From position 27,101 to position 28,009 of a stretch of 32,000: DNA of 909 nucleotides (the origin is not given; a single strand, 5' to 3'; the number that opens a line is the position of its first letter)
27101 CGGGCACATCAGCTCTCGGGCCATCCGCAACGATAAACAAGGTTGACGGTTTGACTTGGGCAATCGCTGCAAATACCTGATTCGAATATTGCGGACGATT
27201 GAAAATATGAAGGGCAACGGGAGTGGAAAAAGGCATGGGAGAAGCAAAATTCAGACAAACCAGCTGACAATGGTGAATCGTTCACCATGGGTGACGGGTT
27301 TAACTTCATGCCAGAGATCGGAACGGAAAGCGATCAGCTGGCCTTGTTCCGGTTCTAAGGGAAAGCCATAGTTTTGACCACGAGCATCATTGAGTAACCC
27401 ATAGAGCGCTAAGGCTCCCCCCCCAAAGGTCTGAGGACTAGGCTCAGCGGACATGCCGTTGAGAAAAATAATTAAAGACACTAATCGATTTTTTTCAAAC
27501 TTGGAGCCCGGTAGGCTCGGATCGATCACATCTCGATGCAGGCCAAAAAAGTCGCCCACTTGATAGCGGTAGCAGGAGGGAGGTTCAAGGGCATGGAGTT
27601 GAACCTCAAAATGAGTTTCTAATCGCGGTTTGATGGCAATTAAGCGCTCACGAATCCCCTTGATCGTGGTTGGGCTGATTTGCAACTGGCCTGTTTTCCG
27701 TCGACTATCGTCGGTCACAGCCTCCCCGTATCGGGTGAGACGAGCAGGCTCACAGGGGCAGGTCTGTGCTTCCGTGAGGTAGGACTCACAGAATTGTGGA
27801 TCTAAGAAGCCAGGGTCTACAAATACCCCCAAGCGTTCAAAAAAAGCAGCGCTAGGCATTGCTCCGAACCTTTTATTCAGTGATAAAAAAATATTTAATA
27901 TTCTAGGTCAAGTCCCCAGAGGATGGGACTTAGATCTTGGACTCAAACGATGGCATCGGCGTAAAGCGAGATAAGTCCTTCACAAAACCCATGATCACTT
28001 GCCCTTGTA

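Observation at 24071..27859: Two unrelated Fe(II)/2OG oxygenases plus a GT-A glycosyltransferase; P4H-GT adjacency hints at hydroxylation-dependent glycosylation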

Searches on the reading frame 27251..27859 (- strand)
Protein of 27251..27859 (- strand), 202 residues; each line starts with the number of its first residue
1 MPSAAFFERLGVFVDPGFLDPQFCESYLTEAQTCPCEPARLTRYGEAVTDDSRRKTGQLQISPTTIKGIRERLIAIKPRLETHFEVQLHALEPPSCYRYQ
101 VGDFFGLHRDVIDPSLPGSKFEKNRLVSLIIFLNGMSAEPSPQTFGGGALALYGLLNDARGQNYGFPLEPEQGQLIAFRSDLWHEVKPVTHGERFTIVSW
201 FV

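Call 5: search_protein_families(library=pfam, proteins=[window:27251-27859:-], max_evalue=0.01)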
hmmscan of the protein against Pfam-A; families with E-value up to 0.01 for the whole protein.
window:27251-27859:- (202 aa): 2 families
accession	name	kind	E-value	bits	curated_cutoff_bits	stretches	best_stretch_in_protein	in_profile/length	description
PF13640.12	2OG-FeII_Oxy_3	-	2.3e-15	57.8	27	1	96-201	3-97/98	2OG-Fe(II) oxygenase superfamily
PF13661.12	2OG-FeII_Oxy_4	-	1.3e-08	35.6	27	1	95-201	2-97/98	2OG-Fe(II) oxygenase superfamily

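Call 6: search_protein_families(library=ncbifam, proteins=[window:27251-27859:-], max_evalue=0.01)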
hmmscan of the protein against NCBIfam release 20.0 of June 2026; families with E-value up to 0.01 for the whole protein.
window:27251-27859:- (202 aa): 5 families
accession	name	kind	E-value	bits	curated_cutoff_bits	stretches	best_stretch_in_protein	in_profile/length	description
NF003974.0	PRK05467.1-3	equivalog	1.9e-07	30.8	143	1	87-200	76-171/221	Fe2+-dependent dioxygenase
NF003975.0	PRK05467.1-4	equivalog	4.4e-05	23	180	1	90-200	78-175/226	Fe2+-dependent dioxygenase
NF003973.0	PRK05467.1-2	equivalog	0.00021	21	336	1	92-200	80-175/227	Fe2+-dependent dioxygenase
NF003972.0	PRK05467.1-1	equivalog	0.0025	17.2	399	1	90-200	78-174/225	PKHD-type hydroxylase YbiX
TIGR02466.1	TIGR02466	subfamily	0.0036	17.1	62.5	1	165-200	161-196/201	TIGR02466 family protein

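Call 17: find_homologous_proteins(query=window:27251-27859:-)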
Query window:27251-27859:- (202 aa): 166 proteins with E <= 0.001 among 289 candidates; the best 120 are listed.
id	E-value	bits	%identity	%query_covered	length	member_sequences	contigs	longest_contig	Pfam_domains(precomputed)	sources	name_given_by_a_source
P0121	1.3e-127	442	94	100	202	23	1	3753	PF13640.13,PF13661.13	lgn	-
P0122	3.7e-107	375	79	100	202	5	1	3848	PF13640.13,PF13661.13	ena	-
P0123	5.0e-107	374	80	100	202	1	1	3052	PF13640.13,PF13661.13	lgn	-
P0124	1.2e-106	373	79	100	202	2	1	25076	PF13640.13,PF13661.13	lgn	-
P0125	8.6e-86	305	64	100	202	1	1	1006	PF13640.13,PF13661.13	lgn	-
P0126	1.5e-73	265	95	61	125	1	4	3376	-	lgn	-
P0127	2.5e-56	209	52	100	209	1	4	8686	PF13640.13,PF13661.13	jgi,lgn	jgi:predicted 2-oxoglutarate/Fe(II)-dependent dioxygenase YbiX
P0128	6.1e-53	198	50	100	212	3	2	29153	PF13640.13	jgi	jgi:SM-20-related protein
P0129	1.7e-51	193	50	100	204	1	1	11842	PF13640.13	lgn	-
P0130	3.0e-49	186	63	65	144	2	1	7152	PF13640.13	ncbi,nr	ncbi:MAG: 2OG-Fe(II) oxygenase, partial [Acaryochloridaceae cyanobacterium CSU_5_19]|nr:2OG-Fe(II) o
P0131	3.3e-48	182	46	100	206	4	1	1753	PF13640.13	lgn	-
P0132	4.9e-48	182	46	100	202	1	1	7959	PF13640.13,PF13661.13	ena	-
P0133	1.6e-47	180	46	100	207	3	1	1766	PF13640.13,PF13661.13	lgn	-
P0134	1.9e-47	180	47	99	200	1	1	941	PF13640.13,PF13661.13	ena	-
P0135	6.2e-47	178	46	100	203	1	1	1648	PF13640.13,PF13661.13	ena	-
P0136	1.3e-46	177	45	100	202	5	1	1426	PF13640.13,PF13661.13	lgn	-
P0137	8.0e-46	174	45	100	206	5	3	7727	PF13640.13,PF13661.13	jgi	jgi:SM-20-related protein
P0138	1.1e-45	174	47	100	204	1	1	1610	PF13640.13,PF13661.13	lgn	-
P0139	4.4e-45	172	46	100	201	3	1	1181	PF13640.13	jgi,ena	-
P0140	5.9e-45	172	46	100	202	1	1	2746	PF13640.13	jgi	jgi:SM-20-related protein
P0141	1.1e-44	171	46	100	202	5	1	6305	PF13640.13,PF13661.13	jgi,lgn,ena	-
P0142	2.1e-44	170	45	100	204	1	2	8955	PF13640.13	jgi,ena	-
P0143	7.6e-44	168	44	100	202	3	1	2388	PF13640.13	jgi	jgi:SM-20-related protein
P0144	7.7e-44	168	44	100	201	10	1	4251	PF13640.13,PF13661.13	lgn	-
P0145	4.3e-43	166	44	100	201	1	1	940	PF13640.13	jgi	-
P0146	5.7e-43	165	43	100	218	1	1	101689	PF13640.13,PF13661.13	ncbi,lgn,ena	-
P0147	6.4e-43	165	44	100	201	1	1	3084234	PF13640.13,PF13661.13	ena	-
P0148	1.1e-41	161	42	97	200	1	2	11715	PF13640.13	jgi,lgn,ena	-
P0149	2.9e-41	160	44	100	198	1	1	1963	PF13640.13,PF13661.13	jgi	jgi:SM-20-related protein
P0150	2.1e-40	157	46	100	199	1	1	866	PF13640.13,PF13661.13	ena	-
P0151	3.1e-40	156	42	100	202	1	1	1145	PF13640.13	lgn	-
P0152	8.0e-40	155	43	100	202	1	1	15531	PF13640.13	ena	-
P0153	9.4e-40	155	42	100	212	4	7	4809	PF13640.13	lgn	-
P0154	1.8e-39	154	43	100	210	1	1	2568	PF13640.13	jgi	jgi:SM-20-related protein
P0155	2.3e-39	153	40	100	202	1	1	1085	PF13640.13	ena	-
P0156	3.5e-39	153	41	100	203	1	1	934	PF13640.13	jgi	jgi:SM-20-related protein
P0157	8.8e-39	151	40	100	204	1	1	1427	PF13640.13,PF13661.13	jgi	jgi:SM-20-related protein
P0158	2.3e-38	150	40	100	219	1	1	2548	PF13640.13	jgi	jgi:SM-20-related protein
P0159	1.1e-37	148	43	100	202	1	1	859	PF13640.13,PF13661.13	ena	-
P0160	1.3e-37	148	42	100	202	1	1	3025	PF13640.13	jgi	-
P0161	1.8e-37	147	42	100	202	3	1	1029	PF13640.13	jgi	jgi:SM-20-related protein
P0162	3.2e-37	146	41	100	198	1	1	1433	PF13640.13,PF13661.13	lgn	-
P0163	6.6e-37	145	40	100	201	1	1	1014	PF13640.13,PF13661.13,PF05721.20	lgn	-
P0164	7.5e-37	145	40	100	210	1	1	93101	PF13640.13,PF13661.13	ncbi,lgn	ncbi:MAG: 2OG-Fe(II) oxygenase [Cyanobacteria bacterium P01_F01_bin.150]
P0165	3.8e-36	143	41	100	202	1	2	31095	PF13640.13,PF13661.13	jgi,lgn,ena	-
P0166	4.4e-36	143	38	100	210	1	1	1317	PF13640.13,PF13661.13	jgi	jgi:SM-20-related protein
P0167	4.7e-36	143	39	100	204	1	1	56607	PF13640.13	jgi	jgi:SM-20-related protein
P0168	1.0e-35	141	41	99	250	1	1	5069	PF13640.13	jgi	jgi:predicted 2-oxoglutarate/Fe(II)-dependent dioxygenase YbiX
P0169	1.4e-35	141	39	100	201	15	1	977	PF13640.13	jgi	jgi:SM-20-related protein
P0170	3.3e-35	140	38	100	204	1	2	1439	PF13640.13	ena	-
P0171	3.5e-35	140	41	100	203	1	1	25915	PF13640.13,PF13661.13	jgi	jgi:SM-20-related protein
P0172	3.6e-35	140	40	100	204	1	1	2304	PF13640.13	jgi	-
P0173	1.0e-34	138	41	99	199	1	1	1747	PF13640.13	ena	-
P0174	1.2e-34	138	41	95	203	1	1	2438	PF13640.13,PF13661.13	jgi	jgi:SM-20-related protein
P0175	4.9e-34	136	39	98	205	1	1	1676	PF13640.13,PF13661.13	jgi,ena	jgi:predicted 2-oxoglutarate/Fe(II)-dependent dioxygenase YbiX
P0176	1.1e-33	135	38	100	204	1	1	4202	PF13640.13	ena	-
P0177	1.1e-33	135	39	100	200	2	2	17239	PF13640.13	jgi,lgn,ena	-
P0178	2.8e-33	133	41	95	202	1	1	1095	PF13640.13,PF13661.13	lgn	-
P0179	3.5e-33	133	41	95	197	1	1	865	PF13640.13,PF13661.13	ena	-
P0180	6.4e-33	132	39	99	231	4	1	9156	PF13640.13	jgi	jgi:SM-20-related protein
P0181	8.6e-33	132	39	100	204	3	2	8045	PF13640.13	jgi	jgi:SM-20-related protein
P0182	9.7e-33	132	40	100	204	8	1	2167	PF13640.13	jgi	jgi:SM-20-related protein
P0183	1.8e-32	131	41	94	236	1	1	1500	PF13640.13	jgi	jgi:SM-20-related protein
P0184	2.9e-32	130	39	100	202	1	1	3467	PF13640.13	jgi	jgi:SM-20-related protein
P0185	3.1e-32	130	38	100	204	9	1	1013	PF13640.13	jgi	jgi:SM-20-related protein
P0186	4.4e-32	130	39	100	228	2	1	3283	PF13640.13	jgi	jgi:SM-20-related protein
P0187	5.8e-32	129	39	100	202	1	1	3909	PF13640.13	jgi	jgi:SM-20-related protein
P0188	1.8e-31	128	40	92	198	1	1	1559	PF13640.13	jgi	-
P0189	2.1e-31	127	47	76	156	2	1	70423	PF13640.13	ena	-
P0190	2.5e-31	127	40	94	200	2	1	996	PF13640.13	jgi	jgi:SM-20-related protein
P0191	3.3e-31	127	49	66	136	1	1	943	PF13640.13,PF13661.13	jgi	jgi:SM-20-related protein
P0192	7.4e-31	126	34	100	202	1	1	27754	PF13640.13,PF13661.13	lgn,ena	-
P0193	2.5e-30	124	41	92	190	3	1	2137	PF13640.13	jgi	jgi:SM-20-related protein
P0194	7.4e-30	122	39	96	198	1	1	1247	PF13640.13,PF13661.13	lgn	-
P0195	1.3e-29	121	39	92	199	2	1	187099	PF13640.13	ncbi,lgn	-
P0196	2.0e-29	121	39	95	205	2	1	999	PF13640.13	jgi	jgi:SM-20-related protein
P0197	3.4e-29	120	38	94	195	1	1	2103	PF13640.13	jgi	jgi:SM-20-related protein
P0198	4.1e-29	120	40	92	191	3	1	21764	PF13640.13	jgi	-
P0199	7.4e-29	119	40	92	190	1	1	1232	PF13640.13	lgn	-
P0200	7.6e-29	119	37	100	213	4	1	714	PF13640.13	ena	-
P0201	7.7e-29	119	38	96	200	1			PF13640.13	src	-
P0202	1.7e-28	118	37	94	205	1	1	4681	PF13640.13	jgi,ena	-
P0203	2.0e-28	118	40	92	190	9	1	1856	PF13640.13,PF13661.13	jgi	jgi:predicted 2-oxoglutarate/Fe(II)-dependent dioxygenase YbiX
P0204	2.4e-28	117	41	92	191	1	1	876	PF13640.13,PF13661.13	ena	-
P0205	2.4e-28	117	45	73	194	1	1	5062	PF13640.13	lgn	-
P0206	3.5e-28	117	38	95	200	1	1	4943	PF13640.13,PF13661.13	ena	-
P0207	4.6e-28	116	41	75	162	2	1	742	PF13640.13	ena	-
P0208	5.8e-28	116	43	74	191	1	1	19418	PF13640.13,PF13661.13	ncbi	-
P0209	7.5e-28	116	38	92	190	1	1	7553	PF13640.13,PF13661.13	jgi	jgi:SM-20-related protein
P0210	9.3e-28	115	40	95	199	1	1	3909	PF13640.13,PF13661.13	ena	-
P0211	1.2e-27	115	39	92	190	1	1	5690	PF13640.13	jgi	jgi:SM-20-related protein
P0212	1.2e-27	115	41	91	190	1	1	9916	PF13640.13,PF13661.13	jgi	jgi:SM-20-related protein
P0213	1.6e-27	115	38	92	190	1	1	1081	PF13640.13,PF13661.13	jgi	jgi:SM-20-related protein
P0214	2.1e-27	114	40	92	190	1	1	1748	PF13640.13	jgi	jgi:SM-20-related protein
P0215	2.1e-27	114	40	92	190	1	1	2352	PF13640.13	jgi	jgi:predicted 2-oxoglutarate/Fe(II)-dependent dioxygenase YbiX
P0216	2.9e-27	114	36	99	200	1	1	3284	PF13640.13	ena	-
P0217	4.2e-27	113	37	92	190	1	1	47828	PF13640.13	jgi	-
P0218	5.0e-27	113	38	96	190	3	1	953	PF13640.13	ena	-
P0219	6.5e-27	113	37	92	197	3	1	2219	PF13640.13,PF13661.13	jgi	jgi:SM-20-related protein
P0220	6.7e-27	113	36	97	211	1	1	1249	PF13640.13,PF13661.13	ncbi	-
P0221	7.5e-27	112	40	92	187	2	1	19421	PF13640.13,PF13661.13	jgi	jgi:SM-20-related protein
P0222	8.5e-27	112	43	73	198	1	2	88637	PF13640.13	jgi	jgi:SM-20-related protein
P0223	9.8e-27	112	38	92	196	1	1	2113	PF13640.13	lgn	-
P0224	1.1e-26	112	48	66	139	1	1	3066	PF13640.13,PF13661.13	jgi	jgi:SM-20-related protein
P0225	1.5e-26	111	39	91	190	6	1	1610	PF13640.13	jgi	jgi:SM-20-related protein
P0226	1.7e-26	111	48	61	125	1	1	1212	PF13640.13,PF13661.13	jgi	jgi:SM-20-related protein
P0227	2.1e-26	111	43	73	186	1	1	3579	PF13640.13,PF13661.13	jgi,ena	-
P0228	2.3e-26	111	38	95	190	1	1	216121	PF13640.13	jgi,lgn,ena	-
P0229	3.3e-26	110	44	73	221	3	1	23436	PF13640.13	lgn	-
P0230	4.2e-26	110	43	74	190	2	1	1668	PF13640.13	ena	-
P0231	4.2e-26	110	39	92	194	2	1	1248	PF13640.13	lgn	-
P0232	4.4e-26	110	37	92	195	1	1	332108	PF13640.13,PF13661.13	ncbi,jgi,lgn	jgi:predicted 2-oxoglutarate/Fe(II)-dependent dioxygenase YbiX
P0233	5.0e-26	110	39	91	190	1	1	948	PF13640.13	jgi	jgi:SM-20-related protein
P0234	5.3e-26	110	41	78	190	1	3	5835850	PF13640.13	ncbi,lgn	ncbi:MAG: 2OG-Fe(II) oxygenase [Alphaproteobacteria bacterium]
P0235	5.4e-26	110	45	66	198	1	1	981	PF13640.13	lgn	-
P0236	5.5e-26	110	40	92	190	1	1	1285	PF13640.13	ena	-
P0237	1.2e-25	109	36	100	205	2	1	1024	PF13640.13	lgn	-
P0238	1.4e-25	108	38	96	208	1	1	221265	PF13640.13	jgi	jgi:SM-20-related protein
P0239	1.6e-25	108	37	96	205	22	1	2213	PF13640.13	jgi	jgi:SM-20-related protein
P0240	1.9e-25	108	42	74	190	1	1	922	PF13640.13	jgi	jgi:SM-20-related protein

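Call 26: find_related_loci(query=A2, collection=metagenome_contigs, flank=10000)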
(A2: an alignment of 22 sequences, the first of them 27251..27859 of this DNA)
Query A2 (202 aa) in metagenome_contigs; peptide patterns used: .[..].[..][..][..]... (x = any residue, [..] = any of these).
419 stretches matched a pattern; 339 encode a relative of the query (tblastn E <= 1e-3); the best 80 are kept; 80 distinct loci.
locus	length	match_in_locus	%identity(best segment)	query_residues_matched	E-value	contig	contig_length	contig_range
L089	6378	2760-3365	47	1-201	3e-52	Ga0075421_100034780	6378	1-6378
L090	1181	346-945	46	1-201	6e-55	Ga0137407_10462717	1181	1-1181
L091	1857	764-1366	44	1-201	9e-52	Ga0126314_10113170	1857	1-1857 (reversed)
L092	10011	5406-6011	43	1-201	6e-50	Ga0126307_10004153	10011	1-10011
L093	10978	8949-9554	43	1-201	7e-50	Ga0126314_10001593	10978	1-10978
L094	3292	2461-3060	44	1-201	4e-49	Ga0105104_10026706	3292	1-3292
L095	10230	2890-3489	41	1-201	4e-49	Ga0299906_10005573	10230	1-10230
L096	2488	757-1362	43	1-202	2e-49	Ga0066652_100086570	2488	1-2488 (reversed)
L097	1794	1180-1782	43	1-201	5e-50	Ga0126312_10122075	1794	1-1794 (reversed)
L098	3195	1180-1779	41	1-201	4e-49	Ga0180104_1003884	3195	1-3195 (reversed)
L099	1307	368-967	43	1-201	4e-51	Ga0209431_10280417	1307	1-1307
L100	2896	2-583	46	9-201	4e-49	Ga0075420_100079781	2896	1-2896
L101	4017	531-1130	41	1-201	6e-49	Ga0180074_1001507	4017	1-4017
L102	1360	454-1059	41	1-201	1e-50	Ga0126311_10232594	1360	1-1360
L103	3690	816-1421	46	1-202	3e-48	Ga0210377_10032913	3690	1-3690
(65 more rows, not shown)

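Call 29: search_solved_structures(query=A2, max_evalue=1, show_alignments=2)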
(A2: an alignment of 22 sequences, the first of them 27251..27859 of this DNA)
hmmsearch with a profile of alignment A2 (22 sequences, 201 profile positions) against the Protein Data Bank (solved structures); distinct sequences matched with E-value up to 1: 25.
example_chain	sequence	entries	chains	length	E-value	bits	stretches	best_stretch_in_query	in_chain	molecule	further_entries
3dkq_A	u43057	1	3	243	5.6e-10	42.5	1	13-199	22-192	PKHD-type hydroxylase Sbal_3634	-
2jig_A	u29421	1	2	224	1.2e-08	38.1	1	12-136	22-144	PROLYL-4 HYDROXYLASE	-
3gze_A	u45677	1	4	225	1.2e-08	38.1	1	12-136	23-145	Predicted protein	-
2jij_A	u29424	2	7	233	1.4e-08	38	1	12-136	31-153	PROLYL-4 HYDROXYLASE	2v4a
4iw3_A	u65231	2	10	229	3.1e-08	36.8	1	15-200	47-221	Putative uncharacterized protein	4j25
9qn1_A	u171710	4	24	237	3.4e-07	33.4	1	11-197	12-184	PKHD-type hydroxylase PiuC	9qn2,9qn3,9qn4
9qn0_A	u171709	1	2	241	3.4e-07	33.4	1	11-197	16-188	PKHD-type hydroxylase PiuC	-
9ghl_A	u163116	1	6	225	1.1e-06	31.8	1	14-197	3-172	PKHD-type hydroxylase PiuC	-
5c5t_A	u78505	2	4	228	7.3e-05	25.8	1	16-136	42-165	Prolyl 4-hydroxylase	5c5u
6t8m_A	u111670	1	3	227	9.3e-05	25.4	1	91-200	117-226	Prolyl 4-hydroxylase subunit alpha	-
8k0e_A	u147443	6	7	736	0.00046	23.2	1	144-201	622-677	Prolyl 3-hydroxylase 1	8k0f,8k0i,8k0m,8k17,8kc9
9blq_A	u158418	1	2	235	0.00084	22.3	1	92-195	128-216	Putative hydroxylase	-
3itq_A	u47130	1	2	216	0.0067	19.4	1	16-137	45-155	Prolyl 4-hydroxylase, alpha subunit domain protein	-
5hv0_A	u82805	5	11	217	0.0069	19.4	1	16-137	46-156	Prolyl 4-Hydroxylase | 2OG-Fe(II) oxygenase | Procollagen-Proline Dioxygenase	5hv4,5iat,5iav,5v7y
5iax_A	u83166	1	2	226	0.0081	19.1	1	17-137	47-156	Procollagen-Proline Dioxygenase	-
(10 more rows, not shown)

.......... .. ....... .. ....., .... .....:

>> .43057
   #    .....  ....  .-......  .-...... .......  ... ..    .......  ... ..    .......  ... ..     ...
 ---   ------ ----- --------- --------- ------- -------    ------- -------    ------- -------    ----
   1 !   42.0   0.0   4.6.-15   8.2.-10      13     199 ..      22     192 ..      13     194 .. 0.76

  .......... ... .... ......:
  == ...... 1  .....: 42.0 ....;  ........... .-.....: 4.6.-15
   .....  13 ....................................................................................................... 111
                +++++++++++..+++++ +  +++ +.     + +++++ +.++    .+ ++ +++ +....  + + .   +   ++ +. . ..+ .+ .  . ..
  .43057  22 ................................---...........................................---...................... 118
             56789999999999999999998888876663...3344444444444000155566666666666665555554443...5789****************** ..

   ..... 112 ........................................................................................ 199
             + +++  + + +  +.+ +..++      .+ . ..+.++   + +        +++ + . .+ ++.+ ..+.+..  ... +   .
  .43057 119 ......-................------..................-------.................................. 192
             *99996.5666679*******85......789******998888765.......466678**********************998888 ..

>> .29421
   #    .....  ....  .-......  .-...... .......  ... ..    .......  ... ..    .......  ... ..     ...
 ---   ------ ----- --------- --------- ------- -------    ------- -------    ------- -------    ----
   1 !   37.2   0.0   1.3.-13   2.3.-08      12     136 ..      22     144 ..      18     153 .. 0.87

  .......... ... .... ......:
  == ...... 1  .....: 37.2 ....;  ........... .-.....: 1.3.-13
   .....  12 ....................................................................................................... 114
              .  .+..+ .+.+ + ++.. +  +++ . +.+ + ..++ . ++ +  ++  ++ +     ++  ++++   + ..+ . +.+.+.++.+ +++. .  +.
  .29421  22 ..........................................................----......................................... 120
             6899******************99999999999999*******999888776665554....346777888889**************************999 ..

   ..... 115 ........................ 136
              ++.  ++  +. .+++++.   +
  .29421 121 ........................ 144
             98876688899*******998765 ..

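Call 55: find_encoding_contigs(protein=P0127, flank=10000, max_places=2)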
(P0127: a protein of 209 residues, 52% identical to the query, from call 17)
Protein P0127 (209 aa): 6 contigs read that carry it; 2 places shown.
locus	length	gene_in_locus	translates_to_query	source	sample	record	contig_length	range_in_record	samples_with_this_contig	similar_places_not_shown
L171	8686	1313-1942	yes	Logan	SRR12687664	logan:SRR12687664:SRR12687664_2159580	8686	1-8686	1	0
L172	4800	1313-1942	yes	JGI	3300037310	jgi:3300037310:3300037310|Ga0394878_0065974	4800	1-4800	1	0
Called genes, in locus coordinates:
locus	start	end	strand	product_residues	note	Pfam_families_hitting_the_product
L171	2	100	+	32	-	?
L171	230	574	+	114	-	-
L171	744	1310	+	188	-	PF13471:Transglut_core3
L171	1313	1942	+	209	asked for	PF13640:2OG-FeII_Oxy_3, PF13661:2OG-FeII_Oxy_4 (weak)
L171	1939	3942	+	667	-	PF13522:GATase_6, PF13537:GATase_7, PF00733:Asn_synthase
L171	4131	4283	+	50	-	-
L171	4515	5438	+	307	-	PF27840:ScmC (faint), PF07475:Hpr_kinase_C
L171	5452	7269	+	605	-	PF00005:ABC_tran, PF13304:AAA_21 (faint)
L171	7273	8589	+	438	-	PF14907:NTP_transf_5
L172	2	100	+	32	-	?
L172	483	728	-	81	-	-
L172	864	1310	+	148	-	PF13471:Transglut_core3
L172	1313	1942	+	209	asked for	PF13640:2OG-FeII_Oxy_3, PF13661:2OG-FeII_Oxy_4 (weak)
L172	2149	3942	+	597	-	PF13522:GATase_6, PF13537:GATase_7, PF00733:Asn_synthase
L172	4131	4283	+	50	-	-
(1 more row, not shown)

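Call 58: predict_structure(alignment_id=A2)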
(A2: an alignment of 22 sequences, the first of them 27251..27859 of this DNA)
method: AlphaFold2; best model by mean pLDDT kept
length: 202 residues; sequences in the alignment: 22
mean_pLDDT: 92.7   pTM: 0.89
mean pLDDT of the five models: 92.7, 91.6, 91.2, 91.1, 90.8
residues with pLDDT >= 90: 157; 70-90: 44; 50-70: 1; < 50: 0
segments of 3 or more residues with pLDDT < 50: none
pLDDT, mean of each block of 10 residues (from residue 1): 82 95 91 94 81 94 95 98 97 97 96 82 93 95 94 89 88 97 97 97 97
secondary structure, 60 per line:
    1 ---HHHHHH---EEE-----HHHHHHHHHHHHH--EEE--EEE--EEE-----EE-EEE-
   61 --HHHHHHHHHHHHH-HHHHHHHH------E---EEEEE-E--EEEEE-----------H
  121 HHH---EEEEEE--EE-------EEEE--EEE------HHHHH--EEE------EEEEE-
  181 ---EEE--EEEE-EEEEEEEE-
elements in order: H4-9 E13-15 H21-33 E36-38 E41-43 E46-48 E57-59 H63-75 H77-84 E95-99 E104-108 H120-123 E127-132 E144-147 E150-152 H159-163 E166-168 E175-179 E184-186 E189-192 E194-201
